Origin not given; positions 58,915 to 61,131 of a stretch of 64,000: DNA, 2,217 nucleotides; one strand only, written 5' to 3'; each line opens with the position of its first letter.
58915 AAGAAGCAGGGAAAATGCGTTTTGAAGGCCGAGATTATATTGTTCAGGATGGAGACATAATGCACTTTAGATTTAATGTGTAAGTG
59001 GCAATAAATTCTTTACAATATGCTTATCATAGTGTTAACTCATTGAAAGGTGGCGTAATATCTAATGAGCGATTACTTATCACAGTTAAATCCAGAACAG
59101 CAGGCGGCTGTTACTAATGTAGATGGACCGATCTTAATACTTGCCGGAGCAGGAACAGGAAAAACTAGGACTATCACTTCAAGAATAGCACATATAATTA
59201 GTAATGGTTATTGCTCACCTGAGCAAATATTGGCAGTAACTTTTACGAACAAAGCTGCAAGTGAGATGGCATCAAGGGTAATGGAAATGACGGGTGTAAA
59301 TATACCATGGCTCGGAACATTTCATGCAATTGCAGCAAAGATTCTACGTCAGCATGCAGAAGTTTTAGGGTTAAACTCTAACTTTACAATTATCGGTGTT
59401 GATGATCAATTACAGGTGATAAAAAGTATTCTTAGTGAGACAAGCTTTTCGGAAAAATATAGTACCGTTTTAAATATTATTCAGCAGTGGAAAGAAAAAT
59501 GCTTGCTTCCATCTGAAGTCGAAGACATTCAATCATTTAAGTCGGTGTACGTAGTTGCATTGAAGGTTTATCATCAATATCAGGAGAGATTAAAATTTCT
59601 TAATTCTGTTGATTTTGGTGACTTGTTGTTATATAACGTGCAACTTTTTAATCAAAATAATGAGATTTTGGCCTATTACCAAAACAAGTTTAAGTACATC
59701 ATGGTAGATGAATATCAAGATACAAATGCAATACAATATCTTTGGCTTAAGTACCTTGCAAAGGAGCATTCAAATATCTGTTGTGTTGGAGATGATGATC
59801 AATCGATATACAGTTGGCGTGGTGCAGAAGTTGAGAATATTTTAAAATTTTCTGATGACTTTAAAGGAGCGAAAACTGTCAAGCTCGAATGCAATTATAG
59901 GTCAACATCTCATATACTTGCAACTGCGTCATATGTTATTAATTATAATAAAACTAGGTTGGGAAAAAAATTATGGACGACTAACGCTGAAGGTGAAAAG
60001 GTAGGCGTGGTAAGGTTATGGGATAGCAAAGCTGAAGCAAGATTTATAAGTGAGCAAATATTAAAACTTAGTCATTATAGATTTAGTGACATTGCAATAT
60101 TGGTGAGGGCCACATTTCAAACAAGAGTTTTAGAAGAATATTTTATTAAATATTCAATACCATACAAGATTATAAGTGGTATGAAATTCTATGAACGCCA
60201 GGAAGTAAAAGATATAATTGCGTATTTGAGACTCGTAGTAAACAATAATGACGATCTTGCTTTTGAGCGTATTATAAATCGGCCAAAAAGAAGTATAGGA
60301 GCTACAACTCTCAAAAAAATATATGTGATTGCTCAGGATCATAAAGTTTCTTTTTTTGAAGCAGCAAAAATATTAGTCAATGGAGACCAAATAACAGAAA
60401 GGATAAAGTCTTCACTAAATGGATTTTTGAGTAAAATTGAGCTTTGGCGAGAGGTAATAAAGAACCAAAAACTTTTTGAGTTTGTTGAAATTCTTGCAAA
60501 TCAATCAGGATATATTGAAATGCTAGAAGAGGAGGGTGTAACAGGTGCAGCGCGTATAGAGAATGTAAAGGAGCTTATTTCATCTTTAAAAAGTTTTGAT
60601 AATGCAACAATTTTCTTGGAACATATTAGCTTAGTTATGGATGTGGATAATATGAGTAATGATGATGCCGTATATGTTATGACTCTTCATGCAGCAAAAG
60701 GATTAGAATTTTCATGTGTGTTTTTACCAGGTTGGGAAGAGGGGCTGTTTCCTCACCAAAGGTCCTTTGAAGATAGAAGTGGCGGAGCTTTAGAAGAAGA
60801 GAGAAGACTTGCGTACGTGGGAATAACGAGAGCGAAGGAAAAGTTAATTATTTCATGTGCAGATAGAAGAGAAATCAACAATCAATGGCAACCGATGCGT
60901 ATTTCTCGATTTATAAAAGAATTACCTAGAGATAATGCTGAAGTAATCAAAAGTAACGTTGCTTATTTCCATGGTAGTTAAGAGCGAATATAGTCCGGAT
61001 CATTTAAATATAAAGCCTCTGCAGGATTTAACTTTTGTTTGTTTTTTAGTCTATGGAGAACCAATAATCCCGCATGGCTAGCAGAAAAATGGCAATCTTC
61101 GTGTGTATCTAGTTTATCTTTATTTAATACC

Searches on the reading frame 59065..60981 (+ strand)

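Call 25: search_protein_families(library=ncbifam, proteins=[window:59065-60981:+], max_evalue=0.00001)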
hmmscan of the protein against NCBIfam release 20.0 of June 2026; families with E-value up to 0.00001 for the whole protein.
window:59065-60981:+ (638 aa): 16 families
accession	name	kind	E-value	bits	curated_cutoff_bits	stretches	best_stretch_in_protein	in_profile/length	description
TIGR01073.1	pcrA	equivalog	5.1e-222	739.2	911.2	1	5-627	2-638/725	DNA helicase PcrA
NF008743.0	PRK11773.1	equivalog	2.7e-195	650.8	965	1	2-630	4-646/720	DNA helicase II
TIGR01075.1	uvrD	equivalog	1.9e-186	621.5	1144.45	1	5-629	2-640/715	DNA helicase II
TIGR01074.1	rep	equivalog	1.9e-175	584.9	951.45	1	7-626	1-639/668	DNA helicase Rep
NF008172.0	PRK10919.1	equivalog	5.7e-131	437.9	1168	1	7-625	2-638/673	DNA helicase Rep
TIGR02785.1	addA_Gpos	equivalog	9.3e-60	202.6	707.65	3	337-556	573-804/1234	helicase-exonuclease AddAB subunit AddA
NF008276.0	PRK11054.1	equivalog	1.1e-47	162.9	543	2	6-101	195-290/684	DNA helicase IV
TIGR02784.1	addA_alphas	equivalog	7.3e-39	133.9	860.75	3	152-322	331-528/1138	double-strand break repair helicase AddA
TIGR00609.1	recB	equivalog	1.3e-36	126.2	696.05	3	164-292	325-455/1175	exodeoxyribonuclease V subunit beta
NF010485.0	PRK13909.1-2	equivalog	1.5e-30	106.2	650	2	166-553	285-628/909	RecB-like helicase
NF010487.0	PRK13909.1-4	equivalog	2.2e-26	92.4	759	2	120-552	235-627/924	RecB-like helicase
NF008128.0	PRK10876.1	equivalog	3.7e-16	58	1697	1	180-288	347-457/1181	exodeoxyribonuclease V subunit beta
NF010486.0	PRK13909.1-3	equivalog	2.8e-13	48.8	1109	1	162-324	288-452/921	RecB-like helicase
TIGR01448.2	helicase_RecD2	equivalog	2.7e-07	29.1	500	0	522-599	626-689/713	SF1B family DNA helicase RecD2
TIGR01447.1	recD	equivalog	9.5e-07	27.7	310.15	0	15-74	157-218/597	exodeoxyribonuclease V subunit alpha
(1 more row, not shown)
